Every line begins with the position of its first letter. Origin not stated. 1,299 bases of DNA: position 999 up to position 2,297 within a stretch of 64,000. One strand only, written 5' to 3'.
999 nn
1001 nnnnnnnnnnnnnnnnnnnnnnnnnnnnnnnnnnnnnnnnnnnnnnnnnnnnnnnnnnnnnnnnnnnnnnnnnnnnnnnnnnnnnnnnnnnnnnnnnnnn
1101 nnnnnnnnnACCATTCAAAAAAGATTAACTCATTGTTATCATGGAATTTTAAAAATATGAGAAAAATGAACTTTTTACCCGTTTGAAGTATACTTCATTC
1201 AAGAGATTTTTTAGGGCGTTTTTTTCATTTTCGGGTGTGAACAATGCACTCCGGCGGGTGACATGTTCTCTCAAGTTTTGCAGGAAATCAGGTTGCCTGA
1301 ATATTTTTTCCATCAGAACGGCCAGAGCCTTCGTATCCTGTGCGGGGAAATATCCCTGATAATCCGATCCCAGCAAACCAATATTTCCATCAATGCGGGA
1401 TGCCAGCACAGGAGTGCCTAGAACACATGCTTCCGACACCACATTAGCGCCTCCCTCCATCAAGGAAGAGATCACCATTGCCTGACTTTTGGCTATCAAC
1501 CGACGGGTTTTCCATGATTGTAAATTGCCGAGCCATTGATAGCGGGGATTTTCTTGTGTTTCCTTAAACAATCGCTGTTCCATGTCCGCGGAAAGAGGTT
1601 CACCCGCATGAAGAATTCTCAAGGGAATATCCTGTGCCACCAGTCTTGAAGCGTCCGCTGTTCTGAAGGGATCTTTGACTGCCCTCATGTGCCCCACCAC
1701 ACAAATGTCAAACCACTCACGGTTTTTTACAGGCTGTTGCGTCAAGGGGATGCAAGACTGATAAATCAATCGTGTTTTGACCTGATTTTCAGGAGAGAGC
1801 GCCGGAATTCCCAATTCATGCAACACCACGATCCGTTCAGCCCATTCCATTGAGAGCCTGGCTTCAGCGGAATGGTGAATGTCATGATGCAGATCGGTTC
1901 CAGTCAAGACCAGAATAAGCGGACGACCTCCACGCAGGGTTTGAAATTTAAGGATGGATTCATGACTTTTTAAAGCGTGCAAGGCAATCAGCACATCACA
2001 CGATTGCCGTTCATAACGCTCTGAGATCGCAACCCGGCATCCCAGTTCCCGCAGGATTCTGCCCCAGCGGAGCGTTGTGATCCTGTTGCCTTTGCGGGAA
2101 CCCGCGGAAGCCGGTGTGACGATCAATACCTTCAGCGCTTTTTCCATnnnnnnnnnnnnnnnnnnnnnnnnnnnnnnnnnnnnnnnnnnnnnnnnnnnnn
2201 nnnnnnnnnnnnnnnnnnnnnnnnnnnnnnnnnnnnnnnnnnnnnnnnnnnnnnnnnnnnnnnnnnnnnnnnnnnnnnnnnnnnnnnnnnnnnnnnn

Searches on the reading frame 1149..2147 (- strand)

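Call 6: search_protein_families(library=ncbifam, proteins=[window:1149-2147:-], max_evalue=0.01)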
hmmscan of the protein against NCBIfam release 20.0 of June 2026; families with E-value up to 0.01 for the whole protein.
window:1149-2147:- (332 aa): 13 families
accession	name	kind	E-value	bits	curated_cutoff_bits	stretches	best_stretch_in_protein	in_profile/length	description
TIGR04348.1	TIGR04348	equivalog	2.5e-112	374.9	300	1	7-317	1-309/310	selenoneine biosynthesis selenosugar synthase SenB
NF038229.1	Glyco4_Geo_Pelo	equivalog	2.6e-33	115.5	400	1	6-319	1-336/338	GPMC system family 4 glycosyltransferase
TIGR03088.1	stp2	hypoth_equivalog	2.4e-08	33.4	409.05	1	135-288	184-341/374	TIGR03088 family PEP-CTERM/XrtA system glycosyltransferase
NF046085.1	XrtY_assoc_Gly1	equivalog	2.4e-08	33.3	400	1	173-298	237-362/387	XrtY-associated glycosyltransferase XYAG1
NF041876.1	EPS_EpsE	equivalog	6.3e-07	29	400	1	138-295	207-371/389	exopolysaccharide biosynthesis GT4 family glycosyltransferase EpsE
NF041010.1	glycosy_Agl16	equivalog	9.8e-06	24.7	575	1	194-287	227-319/352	glycosylation protein Agl16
NF047684.1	TeichurnBiosyTuaC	equivalog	3.1e-05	23.1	550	1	189-299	258-368/391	teichuronic acid biosynthesis protein TuaC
TIGR03999.1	thiol_BshA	equivalog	0.00014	21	273.7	1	151-304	205-358/375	N-acetyl-alpha-D-glucosaminyl L-malate synthase BshA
TIGR04047.1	MSMEG_0565_glyc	hypoth_equivalog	0.00022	20.4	259.85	1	202-288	258-344/373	MSMEG_0565 family glycosyltransferase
NF047880.1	glyco_SdgA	exception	0.001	17.7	800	1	213-300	382-471/488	serine-aspartate repeat adhesin O-glycosyltransferase SdgA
NF050056.1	ProtGlycPglH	equivalog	0.004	16.3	600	1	200-319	234-353/354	GalNAc-alpha-(1->4)-GalNAc-alpha-(1->3)-diNAcBac-PP-undecaprenol alpha-1,4-N-acetyl-D-galactosaminyltransferase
NF007396.0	PRK09922.1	equivalog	0.008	15.1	385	0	173-266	212-306/361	lipopolysaccharide 1,6-galactosyltransferase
NF050063.1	ProtGlycPglJ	equivalog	0.0088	15.3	500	0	170-303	219-350/363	N-acetylgalactosamine-N,N'-diacetylbacillosaminyl-diphospho-undecaprenol 4-alpha-N-acetylgalactosaminyltransferase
